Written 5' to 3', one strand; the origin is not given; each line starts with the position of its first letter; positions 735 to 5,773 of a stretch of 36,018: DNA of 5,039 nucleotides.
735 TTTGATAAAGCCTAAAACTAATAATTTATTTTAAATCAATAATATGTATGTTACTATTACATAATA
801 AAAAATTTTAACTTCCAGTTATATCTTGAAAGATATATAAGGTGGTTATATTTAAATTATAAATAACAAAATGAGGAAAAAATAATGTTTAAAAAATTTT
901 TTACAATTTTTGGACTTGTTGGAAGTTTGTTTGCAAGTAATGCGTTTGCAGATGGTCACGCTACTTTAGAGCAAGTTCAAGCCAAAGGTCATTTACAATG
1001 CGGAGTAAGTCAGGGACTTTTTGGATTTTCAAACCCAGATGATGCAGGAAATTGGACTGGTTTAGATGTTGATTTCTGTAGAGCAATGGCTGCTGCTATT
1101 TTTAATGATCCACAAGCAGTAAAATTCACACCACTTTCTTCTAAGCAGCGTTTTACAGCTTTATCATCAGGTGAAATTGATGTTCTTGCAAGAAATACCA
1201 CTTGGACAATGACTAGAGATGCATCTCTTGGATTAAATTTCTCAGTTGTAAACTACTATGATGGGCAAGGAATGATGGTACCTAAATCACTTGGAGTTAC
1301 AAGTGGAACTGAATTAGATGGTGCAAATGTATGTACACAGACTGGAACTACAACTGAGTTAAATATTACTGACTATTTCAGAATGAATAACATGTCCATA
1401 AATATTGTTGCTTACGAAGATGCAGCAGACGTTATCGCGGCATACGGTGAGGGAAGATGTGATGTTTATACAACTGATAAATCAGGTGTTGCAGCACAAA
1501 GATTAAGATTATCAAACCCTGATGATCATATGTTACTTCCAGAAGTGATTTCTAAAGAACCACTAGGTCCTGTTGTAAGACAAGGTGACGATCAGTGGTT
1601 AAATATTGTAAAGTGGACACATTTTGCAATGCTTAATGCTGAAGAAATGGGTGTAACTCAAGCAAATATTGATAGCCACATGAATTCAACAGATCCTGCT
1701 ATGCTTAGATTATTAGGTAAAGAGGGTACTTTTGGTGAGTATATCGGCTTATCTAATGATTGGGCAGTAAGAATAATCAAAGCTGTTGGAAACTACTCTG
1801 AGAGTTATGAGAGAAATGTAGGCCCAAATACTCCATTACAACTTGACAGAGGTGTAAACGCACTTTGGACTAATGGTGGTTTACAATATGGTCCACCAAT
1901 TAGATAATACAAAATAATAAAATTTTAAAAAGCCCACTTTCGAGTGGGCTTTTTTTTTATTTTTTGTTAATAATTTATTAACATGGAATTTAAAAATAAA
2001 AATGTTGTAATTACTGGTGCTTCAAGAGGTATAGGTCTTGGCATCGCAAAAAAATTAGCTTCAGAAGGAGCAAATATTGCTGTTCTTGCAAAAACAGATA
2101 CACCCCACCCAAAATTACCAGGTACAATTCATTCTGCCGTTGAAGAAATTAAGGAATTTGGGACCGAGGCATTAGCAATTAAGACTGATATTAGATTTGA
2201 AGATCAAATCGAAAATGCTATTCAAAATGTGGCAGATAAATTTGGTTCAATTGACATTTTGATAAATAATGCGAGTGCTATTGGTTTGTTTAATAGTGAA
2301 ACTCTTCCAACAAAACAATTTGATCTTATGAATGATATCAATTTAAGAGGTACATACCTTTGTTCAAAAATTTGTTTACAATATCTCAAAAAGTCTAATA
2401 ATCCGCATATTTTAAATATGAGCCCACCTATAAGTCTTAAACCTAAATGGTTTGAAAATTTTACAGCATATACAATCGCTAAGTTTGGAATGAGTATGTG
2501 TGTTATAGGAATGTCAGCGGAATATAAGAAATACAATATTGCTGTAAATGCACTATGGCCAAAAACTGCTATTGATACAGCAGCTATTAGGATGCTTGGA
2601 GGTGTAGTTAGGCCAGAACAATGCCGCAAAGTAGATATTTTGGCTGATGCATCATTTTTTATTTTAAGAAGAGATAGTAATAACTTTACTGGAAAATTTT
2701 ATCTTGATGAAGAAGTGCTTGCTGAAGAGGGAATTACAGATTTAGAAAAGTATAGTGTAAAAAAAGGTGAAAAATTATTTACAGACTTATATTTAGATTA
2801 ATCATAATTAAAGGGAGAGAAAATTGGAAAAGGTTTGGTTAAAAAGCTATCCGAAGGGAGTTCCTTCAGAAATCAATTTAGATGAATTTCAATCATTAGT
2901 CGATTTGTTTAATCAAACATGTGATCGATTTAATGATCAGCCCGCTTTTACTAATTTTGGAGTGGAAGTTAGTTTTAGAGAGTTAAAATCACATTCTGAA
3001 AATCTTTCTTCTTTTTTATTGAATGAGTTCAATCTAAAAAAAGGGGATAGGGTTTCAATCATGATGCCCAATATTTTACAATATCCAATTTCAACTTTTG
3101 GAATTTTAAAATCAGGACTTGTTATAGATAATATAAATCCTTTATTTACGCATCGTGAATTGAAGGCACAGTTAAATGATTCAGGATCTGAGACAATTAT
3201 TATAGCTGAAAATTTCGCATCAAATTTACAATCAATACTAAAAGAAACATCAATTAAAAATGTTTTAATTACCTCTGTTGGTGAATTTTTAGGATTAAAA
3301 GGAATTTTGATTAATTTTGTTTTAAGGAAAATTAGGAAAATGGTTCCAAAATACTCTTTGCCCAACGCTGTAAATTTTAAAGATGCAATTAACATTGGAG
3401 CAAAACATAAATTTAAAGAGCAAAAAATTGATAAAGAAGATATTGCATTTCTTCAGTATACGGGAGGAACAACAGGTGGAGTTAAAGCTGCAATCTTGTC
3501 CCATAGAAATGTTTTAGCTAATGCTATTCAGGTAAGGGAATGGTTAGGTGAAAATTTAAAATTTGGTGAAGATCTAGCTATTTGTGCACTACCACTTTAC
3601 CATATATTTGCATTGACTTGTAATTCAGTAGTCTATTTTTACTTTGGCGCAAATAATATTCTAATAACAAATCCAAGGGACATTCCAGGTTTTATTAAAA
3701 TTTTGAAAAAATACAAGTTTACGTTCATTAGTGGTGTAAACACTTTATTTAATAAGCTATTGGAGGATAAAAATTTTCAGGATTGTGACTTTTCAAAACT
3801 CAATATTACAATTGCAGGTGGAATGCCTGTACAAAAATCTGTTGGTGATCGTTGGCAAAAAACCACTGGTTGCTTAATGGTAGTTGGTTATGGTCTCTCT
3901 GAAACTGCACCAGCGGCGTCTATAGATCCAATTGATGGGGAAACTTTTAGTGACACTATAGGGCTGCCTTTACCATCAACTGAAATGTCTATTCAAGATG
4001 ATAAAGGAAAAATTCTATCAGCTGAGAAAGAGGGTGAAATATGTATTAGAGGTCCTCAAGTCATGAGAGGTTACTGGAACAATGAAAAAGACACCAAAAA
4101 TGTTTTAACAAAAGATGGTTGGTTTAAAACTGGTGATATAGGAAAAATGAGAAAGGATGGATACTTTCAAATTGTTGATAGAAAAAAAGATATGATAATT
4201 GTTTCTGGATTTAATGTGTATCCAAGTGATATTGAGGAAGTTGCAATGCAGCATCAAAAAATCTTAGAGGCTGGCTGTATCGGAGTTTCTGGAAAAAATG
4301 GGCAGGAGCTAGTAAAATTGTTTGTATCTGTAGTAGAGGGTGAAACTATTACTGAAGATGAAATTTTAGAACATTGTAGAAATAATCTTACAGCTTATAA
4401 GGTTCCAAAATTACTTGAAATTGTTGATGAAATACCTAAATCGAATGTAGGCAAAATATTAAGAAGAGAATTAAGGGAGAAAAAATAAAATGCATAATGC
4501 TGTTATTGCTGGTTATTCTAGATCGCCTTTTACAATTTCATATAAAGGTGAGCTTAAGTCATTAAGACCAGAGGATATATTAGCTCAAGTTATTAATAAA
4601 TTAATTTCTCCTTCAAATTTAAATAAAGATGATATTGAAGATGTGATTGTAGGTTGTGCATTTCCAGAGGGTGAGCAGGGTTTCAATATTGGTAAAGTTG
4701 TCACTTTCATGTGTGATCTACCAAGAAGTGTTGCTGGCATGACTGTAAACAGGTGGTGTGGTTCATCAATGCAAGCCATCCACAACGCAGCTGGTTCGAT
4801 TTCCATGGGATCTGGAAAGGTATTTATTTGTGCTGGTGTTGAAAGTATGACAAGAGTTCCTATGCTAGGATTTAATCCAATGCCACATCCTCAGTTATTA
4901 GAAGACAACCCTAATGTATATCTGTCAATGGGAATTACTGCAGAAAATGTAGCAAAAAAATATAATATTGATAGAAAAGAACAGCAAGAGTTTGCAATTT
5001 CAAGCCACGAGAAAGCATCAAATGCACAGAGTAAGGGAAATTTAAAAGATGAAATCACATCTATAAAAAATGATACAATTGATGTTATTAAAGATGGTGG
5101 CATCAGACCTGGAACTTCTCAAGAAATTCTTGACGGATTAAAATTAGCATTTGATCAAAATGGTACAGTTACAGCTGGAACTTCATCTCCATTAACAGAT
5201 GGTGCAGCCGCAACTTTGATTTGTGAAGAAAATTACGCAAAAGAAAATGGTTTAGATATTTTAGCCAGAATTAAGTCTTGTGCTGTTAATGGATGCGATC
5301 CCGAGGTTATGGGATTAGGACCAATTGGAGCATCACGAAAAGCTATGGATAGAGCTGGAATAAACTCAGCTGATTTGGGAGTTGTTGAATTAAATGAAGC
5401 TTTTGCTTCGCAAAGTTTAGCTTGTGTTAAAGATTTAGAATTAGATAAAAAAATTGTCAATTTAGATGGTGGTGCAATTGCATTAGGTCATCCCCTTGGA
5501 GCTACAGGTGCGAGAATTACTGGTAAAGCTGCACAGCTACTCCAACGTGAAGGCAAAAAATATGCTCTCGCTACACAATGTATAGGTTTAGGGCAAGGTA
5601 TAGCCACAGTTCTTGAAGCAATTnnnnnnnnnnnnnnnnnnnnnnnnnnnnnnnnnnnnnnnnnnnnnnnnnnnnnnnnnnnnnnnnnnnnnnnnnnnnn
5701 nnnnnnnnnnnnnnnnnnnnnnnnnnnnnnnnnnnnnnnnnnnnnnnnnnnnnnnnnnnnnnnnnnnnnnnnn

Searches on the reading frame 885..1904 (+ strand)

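Call 23: search_protein_families(library=ncbifam, proteins=[window:885-1904:+], max_evalue=1e-25)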
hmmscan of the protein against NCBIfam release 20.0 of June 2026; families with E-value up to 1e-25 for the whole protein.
window:885-1904:+ (340 aa): 1 family
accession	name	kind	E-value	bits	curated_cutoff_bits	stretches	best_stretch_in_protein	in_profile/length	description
TIGR01096.1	3A0103s03R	subfamily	8.3e-58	195.8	256.35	1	22-311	12-249/250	lysine/arginine/ornithine ABC transporter substrate-binding protein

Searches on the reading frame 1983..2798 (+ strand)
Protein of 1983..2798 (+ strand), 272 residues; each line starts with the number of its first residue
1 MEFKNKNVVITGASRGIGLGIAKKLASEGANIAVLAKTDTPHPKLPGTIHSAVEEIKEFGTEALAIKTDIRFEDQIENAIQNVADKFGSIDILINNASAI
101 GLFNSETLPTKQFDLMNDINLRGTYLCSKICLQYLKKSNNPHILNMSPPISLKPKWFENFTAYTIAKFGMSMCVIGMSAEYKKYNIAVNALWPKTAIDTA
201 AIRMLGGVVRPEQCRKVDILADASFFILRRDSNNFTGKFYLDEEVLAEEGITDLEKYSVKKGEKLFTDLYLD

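Call 23: search_protein_families(library=ncbifam, proteins=[window:1983-2798:+], max_evalue=1e-25)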
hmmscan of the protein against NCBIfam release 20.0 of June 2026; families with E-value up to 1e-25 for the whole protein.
window:1983-2798:+ (272 aa): 21 families
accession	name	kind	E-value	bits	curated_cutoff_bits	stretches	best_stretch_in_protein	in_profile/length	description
NF006133.0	PRK08278.1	subfamily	2.6e-118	394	250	1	2-272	3-274/278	SDR family oxidoreductase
NF005806.0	PRK07666.1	equivalog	1.8e-32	112.5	286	1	2-198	4-191/239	3-ketoacyl-ACP reductase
NF005559.1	PRK07231.1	subfamily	1.5e-31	109.8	215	1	3-214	2-203/249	glucose 1-dehydrogenase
NF009093.0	PRK12429.1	subfamily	2.6e-31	108.9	258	1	2-193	2-184/259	3-hydroxybutyrate dehydrogenase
NF005594.0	PRK07326.1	equivalog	1.5e-30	106.5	271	1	2-194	3-184/237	SDR family oxidoreductase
NF006493.1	PRK08936.1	subfamily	2e-30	106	420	1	2-199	4-193/261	glucose-1-dehydrogenase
NF005488.0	PRK07097.1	equivalog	6.8e-30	104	369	1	2-203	7-201/266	gluconate 5-dehydrogenase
TIGR03971.1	SDR_subfam_1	subfamily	1e-29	103.7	300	1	4-202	2-203/271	mycofactocin-coupled SDR family oxidoreductase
NF004198.0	PRK05653.1-3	equivalog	1.7e-29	103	296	1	3-218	5-210/248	3-oxoacyl-ACP reductase FabG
NF009468.0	PRK12826.1-4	equivalog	1.2e-28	100.5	318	1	2-208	4-201/256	SDR family oxidoreductase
NF040490.1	SDR_subfam_3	subfamily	1.5e-28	100.1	385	1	4-197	3-199/268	mycofactocin-coupled SDR family oxidoreductase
NF004791.0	PRK06138.1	equivalog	8.3e-28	97.4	312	1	1-204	1-194/252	SDR family oxidoreductase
NF004203.0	PRK05653.2-4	subfamily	1.2e-27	96.9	313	1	2-199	3-192/260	3-oxoacyl-ACP reductase FabG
NF006070.0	PRK08213.1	subfamily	1.3e-27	97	279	1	3-193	10-196/259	gluconate 5-dehydrogenase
NF005309.0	PRK06841.1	subfamily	1.5e-27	96.7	286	1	2-199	12-196/255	GolD/DthD family dehydrogenase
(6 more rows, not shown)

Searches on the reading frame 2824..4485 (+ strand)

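Call 23: search_protein_families(library=ncbifam, proteins=[window:2824-4485:+], max_evalue=1e-25)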
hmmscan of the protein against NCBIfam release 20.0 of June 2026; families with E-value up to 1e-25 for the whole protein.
window:2824-4485:+ (554 aa): 77 families (the best 25 are shown)
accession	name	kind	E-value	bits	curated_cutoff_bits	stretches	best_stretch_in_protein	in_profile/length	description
NF005463.0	PRK07059.1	subfamily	2e-230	766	869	1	1-553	1-555/557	long-chain-fatty-acid--CoA ligase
NF006523.0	PRK08974.1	equivalog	8.5e-226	750.4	884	1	1-553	1-552/561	long-chain-fatty-acid--CoA ligase FadD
NF006442.0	PRK08751.1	equivalog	6.5e-209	694.9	1023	1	3-552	5-556/560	long-chain fatty acid--CoA ligase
NF004229.0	PRK05677.1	subfamily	3.9e-207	689.2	879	1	2-553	3-554/563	long-chain-fatty-acid--CoA ligase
NF009139.0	PRK12492.1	equivalog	2.6e-183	610.5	1018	1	4-552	5-560/562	long-chain-fatty-acid--CoA ligase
NF004114.0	PRK05605.1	equivalog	2.9e-136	455.1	766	1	2-553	14-568/575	long-chain-fatty-acid--CoA ligase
NF005220.0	PRK06710.1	equivalog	2.5e-118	395.6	1116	1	1-552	3-551/563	long-chain-fatty-acid--CoA ligase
NF004837.0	PRK06187.1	subfamily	2.8e-113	379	476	1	22-553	7-521/531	long-chain-fatty-acid--CoA ligase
NF006181.0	PRK08314.1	subfamily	3.3e-110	369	705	1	2-553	4-553/563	long-chain-fatty-acid--CoA ligase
NF009233.0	PRK12583.1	subfamily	2e-91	307.1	832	1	23-553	18-549/558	fatty acid CoA ligase family protein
NF004822.0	PRK06178.1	equivalog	4.3e-89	299.6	782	1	2-552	15-565/571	acyl-CoA synthetase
NF006182.0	PRK08316.1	subfamily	7.7e-87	291.9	663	1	23-553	11-516/523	fatty acyl-CoA synthetase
NF005702.0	PRK07514.1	subfamily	8.3e-86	288.3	558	1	193-553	145-499/506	malonyl-CoA synthase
NF005714.0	PRK07529.1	subfamily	2.6e-83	280.5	632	1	47-553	62-575/640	acyl-CoA synthetase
NF005307.0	PRK06839.1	equivalog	6.2e-82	275.8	748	1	48-552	27-491/496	o-succinylbenzoate--CoA ligase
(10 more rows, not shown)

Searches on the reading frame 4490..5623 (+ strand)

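Call 23: search_protein_families(library=ncbifam, proteins=[window:4490-5623:+], max_evalue=1e-25)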
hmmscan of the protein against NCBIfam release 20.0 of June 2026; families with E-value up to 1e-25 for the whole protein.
window:4490-5623:+ (378 aa): 30 families (the best 25 are shown)
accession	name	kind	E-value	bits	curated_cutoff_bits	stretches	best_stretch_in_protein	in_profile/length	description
TIGR01930.1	AcCoA-C-Actrans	subfamily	3.9e-125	417.8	240.55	1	6-376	1-385/385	acetyl-CoA C-acyltransferase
NF006510.0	PRK08947.1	equivalog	6.9e-119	397.2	519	1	1-377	1-386/387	acetyl-CoA C-acyltransferase FadA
NF006553.0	PRK09052.1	equivalog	7.7e-118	394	567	1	2-378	6-399/399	acetyl-CoA C-acyltransferase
NF005805.0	PRK07661.1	equivalog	4e-114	381.6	633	1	1-377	1-390/391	acetyl-CoA C-acetyltransferase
TIGR02445.1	fadA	equivalog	2.6e-107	359.1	591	1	4-376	2-383/385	acetyl-CoA C-acyltransferase FadA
NF005890.0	PRK07851.1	equivalog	2.8e-106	355.9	580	2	134-377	160-404/406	acetyl-CoA C-acetyltransferase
NF005033.0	PRK06445.1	equivalog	1.3e-102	343.9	511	1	2-377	3-394/395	acetyl-CoA C-acetyltransferase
NF006551.0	PRK09050.1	subfamily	4.3e-99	332.3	605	1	146-377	162-400/401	3-oxoadipyl-CoA thiolase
NF006001.0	PRK08131.1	equivalog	1.4e-94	317.2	622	2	146-377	161-399/401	3-oxoadipyl-CoA thiolase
NF006552.0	PRK09051.1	subfamily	8.9e-94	314.9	565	1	17-378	18-395/395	beta-ketothiolase BktB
NF004853.0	PRK06205.1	subfamily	1.3e-93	314.2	551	1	147-377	161-402/404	acetyl-CoA C-acetyltransferase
NF005494.0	PRK07108.1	equivalog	3.5e-92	309.3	615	1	1-377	1-391/392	acetyl-CoA C-acyltransferase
TIGR02430.1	pcaF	equivalog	7.5e-92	308.4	597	1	146-377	161-399/400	3-oxoadipyl-CoA thiolase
NF042999.1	bketothiol_BktB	equivalog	1.6e-89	300.9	725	1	17-377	17-393/394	beta-ketothiolase BktB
NF005077.0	PRK06504.1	subfamily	5.5e-86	289.2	590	1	19-377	18-389/390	acetyl-CoA C-acetyltransferase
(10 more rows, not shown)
